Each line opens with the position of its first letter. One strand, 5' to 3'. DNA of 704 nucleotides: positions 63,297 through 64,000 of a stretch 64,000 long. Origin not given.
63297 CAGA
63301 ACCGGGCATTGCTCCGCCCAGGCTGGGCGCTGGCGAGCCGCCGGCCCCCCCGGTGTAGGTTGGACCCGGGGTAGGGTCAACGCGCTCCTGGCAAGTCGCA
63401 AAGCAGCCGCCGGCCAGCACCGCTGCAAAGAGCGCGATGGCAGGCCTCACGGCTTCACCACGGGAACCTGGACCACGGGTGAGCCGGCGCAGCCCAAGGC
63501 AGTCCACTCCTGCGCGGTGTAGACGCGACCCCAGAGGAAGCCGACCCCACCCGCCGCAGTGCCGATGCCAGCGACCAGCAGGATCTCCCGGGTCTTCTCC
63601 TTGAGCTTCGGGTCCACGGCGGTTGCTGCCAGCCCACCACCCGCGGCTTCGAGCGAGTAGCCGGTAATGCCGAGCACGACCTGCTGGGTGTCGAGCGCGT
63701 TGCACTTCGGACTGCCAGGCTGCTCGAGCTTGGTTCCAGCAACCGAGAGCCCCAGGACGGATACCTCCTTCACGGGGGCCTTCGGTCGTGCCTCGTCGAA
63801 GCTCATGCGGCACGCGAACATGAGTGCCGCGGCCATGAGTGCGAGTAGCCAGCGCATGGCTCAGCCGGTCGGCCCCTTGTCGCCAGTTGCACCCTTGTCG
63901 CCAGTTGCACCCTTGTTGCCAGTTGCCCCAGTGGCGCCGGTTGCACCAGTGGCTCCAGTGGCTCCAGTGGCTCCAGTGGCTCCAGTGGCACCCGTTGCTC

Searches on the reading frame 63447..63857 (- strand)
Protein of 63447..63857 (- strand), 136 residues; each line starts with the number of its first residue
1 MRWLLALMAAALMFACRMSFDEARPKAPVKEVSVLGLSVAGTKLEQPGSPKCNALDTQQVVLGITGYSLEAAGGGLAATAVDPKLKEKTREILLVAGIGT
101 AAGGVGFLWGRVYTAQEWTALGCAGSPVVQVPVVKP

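Call 51: find_encoding_contigs(protein=window:63447-63857:-, flank=10000, max_places=6)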
Protein window:63447-63857:- (136 aa): 9 contigs read that carry it; 6 places shown.
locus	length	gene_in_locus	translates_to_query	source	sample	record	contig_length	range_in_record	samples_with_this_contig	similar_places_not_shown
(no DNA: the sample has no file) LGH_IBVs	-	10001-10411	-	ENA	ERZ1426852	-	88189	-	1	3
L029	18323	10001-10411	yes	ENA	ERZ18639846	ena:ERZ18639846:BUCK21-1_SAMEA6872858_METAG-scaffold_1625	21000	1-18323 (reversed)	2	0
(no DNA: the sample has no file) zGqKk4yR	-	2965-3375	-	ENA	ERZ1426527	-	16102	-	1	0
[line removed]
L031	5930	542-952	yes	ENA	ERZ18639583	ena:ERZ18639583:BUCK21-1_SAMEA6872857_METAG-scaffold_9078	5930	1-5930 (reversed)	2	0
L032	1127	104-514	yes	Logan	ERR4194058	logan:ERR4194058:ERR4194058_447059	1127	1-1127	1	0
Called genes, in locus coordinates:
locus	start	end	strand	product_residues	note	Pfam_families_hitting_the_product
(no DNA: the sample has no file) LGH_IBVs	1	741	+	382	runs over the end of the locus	-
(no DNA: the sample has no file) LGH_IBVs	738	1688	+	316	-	-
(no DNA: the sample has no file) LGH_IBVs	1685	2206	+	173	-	PF14464:Prok-JAB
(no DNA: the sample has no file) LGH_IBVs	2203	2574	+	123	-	-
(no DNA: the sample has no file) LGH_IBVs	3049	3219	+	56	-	-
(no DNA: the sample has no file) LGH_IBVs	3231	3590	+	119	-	-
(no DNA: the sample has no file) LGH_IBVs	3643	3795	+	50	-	-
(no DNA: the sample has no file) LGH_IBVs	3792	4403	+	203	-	-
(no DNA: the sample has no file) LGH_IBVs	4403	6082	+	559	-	-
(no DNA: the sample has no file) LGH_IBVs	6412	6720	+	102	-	-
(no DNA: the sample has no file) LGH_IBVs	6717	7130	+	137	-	-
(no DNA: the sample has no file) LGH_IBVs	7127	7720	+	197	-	-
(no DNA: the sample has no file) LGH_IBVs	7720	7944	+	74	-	-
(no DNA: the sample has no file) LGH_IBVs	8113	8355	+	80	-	-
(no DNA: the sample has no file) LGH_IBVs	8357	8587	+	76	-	-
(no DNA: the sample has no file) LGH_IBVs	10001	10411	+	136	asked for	-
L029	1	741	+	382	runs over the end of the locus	-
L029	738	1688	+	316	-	-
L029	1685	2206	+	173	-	PF14464:Prok-JAB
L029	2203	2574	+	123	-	-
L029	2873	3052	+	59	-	-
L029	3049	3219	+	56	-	-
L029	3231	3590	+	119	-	-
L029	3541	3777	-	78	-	-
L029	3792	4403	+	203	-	-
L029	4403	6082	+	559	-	-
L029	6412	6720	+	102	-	-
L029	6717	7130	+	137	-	-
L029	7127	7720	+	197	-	-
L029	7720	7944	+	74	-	-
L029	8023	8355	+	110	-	-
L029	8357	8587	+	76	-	-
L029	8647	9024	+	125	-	-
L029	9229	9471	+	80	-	-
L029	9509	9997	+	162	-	-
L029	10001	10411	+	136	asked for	-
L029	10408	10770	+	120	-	-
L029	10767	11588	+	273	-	-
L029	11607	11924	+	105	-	-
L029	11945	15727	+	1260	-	PF27114:Phage_tail_beta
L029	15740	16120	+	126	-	-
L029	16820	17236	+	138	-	-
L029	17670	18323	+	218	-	?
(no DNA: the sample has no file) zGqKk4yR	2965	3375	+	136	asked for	-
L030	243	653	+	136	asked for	-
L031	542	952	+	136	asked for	-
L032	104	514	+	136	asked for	-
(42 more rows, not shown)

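Call 53: search_protein_families(library=pfam, max_evalue=0.05, proteins=[L029:4403-6082:+, L029:6412-6720:+, L029:6717-7130:+, L029:7127-7720:+, L029:3792-4403:+])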
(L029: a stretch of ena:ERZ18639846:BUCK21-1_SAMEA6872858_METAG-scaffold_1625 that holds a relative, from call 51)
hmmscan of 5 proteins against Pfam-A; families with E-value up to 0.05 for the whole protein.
L029:4403-6082:+ (559 aa): 0 families

L029:6412-6720:+ (102 aa): 0 families

L029:6717-7130:+ (137 aa): 0 families

L029:7127-7720:+ (197 aa): 0 families

L029:3792-4403:+ (203 aa): 0 families
